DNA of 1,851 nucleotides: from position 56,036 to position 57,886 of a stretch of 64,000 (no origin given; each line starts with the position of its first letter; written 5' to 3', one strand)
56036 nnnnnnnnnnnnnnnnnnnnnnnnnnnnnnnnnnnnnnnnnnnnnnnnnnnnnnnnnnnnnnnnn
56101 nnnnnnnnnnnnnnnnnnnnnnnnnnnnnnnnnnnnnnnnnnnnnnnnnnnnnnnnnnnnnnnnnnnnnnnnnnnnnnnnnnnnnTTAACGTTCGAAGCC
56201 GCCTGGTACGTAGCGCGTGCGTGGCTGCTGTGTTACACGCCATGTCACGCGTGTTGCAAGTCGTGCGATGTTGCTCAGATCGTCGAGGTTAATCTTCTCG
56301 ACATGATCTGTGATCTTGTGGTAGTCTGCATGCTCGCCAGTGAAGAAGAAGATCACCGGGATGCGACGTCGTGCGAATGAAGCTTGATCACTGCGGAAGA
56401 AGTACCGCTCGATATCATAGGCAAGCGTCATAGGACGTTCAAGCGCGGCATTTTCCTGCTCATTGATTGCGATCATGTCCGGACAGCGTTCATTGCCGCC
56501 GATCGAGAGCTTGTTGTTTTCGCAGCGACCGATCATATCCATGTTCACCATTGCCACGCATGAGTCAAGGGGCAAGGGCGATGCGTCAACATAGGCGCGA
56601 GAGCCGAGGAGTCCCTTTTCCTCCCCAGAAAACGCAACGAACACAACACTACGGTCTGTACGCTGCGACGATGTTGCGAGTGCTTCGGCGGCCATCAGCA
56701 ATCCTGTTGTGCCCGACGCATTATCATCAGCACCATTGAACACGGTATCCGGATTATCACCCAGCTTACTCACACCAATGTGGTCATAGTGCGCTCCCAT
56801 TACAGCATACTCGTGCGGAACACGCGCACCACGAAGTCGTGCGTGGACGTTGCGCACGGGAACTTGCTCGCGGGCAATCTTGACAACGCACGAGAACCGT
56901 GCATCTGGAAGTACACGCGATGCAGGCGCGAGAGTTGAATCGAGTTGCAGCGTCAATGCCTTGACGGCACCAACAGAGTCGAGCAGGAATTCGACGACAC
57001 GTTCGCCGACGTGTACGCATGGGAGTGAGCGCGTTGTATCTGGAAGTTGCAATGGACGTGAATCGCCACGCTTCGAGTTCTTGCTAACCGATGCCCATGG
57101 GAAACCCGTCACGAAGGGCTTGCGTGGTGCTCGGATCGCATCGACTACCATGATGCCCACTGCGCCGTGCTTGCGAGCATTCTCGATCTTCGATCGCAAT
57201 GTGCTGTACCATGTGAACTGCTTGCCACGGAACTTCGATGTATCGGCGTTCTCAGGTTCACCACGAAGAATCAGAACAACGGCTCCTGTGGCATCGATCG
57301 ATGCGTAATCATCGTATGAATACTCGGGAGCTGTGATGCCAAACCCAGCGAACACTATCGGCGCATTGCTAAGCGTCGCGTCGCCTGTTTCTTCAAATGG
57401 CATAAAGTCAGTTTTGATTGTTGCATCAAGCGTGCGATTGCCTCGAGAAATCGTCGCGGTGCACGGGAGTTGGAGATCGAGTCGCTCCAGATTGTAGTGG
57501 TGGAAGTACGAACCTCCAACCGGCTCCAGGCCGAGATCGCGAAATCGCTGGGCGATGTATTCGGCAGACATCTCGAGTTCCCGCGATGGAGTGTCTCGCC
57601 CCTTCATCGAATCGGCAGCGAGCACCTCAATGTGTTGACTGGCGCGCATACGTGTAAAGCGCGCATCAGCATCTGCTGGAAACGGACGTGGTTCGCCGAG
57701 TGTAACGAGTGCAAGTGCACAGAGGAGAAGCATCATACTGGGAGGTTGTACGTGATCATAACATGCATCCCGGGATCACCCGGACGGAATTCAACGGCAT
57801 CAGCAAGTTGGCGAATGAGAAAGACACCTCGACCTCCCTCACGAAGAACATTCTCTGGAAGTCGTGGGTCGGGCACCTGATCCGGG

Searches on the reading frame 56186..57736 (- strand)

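Call 32: search_protein_families(library=pfam, proteins=[window:56186-57736:-], max_evalue=0.00001)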
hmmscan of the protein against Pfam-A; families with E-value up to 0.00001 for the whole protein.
window:56186-57736:- (516 aa): 2 families
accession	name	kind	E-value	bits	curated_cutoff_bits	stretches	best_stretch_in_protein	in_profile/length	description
PF04389.22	Peptidase_M28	-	1.8e-42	145.7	21.3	1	296-495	1-190/193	Peptidase family M28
PF01546.33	Peptidase_M20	-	8e-08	32.9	24.6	1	335-497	32-203/206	Peptidase family M20/M25/M40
